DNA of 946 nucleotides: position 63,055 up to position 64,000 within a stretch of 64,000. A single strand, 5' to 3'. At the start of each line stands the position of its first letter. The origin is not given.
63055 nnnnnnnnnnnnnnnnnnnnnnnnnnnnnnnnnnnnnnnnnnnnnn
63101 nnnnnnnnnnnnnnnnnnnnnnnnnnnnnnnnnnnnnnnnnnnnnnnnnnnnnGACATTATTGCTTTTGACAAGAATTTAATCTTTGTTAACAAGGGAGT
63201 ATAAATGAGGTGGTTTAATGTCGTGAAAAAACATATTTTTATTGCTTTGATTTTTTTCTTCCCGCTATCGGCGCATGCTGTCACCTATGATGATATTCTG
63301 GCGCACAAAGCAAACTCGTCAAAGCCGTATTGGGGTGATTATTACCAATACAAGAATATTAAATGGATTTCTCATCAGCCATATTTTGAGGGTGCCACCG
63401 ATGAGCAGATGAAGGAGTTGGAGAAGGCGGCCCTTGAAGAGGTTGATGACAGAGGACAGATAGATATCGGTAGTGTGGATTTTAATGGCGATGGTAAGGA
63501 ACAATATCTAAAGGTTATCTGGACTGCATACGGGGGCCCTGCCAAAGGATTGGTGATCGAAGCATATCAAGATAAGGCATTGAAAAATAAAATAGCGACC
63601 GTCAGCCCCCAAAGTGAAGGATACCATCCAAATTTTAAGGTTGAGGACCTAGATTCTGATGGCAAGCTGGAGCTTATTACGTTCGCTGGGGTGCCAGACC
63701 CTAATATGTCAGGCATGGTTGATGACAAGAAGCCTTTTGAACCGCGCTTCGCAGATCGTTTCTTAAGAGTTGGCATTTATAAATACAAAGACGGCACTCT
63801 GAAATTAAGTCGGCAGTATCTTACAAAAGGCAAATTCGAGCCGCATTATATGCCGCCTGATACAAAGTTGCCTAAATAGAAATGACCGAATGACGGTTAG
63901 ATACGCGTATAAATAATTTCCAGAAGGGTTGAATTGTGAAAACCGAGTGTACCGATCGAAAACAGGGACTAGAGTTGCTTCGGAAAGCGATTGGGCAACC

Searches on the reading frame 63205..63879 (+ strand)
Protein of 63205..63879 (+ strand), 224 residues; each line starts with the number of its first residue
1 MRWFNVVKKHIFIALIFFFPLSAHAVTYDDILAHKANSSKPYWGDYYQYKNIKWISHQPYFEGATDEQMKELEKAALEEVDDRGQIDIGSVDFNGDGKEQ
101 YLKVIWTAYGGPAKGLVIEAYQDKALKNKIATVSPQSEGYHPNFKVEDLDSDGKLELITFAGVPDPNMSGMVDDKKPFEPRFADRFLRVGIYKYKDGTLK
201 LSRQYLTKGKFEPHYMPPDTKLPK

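Call 51: search_protein_families(library=pfam, proteins=[window:63205-63879:+], max_evalue=0.001)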
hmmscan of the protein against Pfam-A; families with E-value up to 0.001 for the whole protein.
window:63205-63879:+ (224 aa): 1 family
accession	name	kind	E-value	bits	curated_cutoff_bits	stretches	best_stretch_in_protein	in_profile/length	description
PF13517.12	FG-GAP_3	-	0.00037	21.5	26.9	0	92-158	1-60/61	FG-GAP-like repeat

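Call 72: find_encoding_contigs(protein=window:63205-63876:+, flank=10000, max_places=3)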
Protein window:63205-63876:+ (224 aa): 1 contig read that carries it; 1 place shown.
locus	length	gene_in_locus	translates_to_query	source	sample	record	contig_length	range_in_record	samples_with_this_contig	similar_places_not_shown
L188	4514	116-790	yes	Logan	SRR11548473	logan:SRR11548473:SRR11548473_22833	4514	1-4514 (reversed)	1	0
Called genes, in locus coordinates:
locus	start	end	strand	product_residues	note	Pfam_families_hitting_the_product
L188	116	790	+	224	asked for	-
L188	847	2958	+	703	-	PF00270:DEAD, PF04851:ResIII, PF00271:Helicase_C, PF16124:RecQ_Zn_bind (weak)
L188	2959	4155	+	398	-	PF02481:DNA_processg_A, PF18306:LDcluster4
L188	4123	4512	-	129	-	?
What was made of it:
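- Tried and rejected: Not found in the 3.7 kb beyond the window (call 72).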
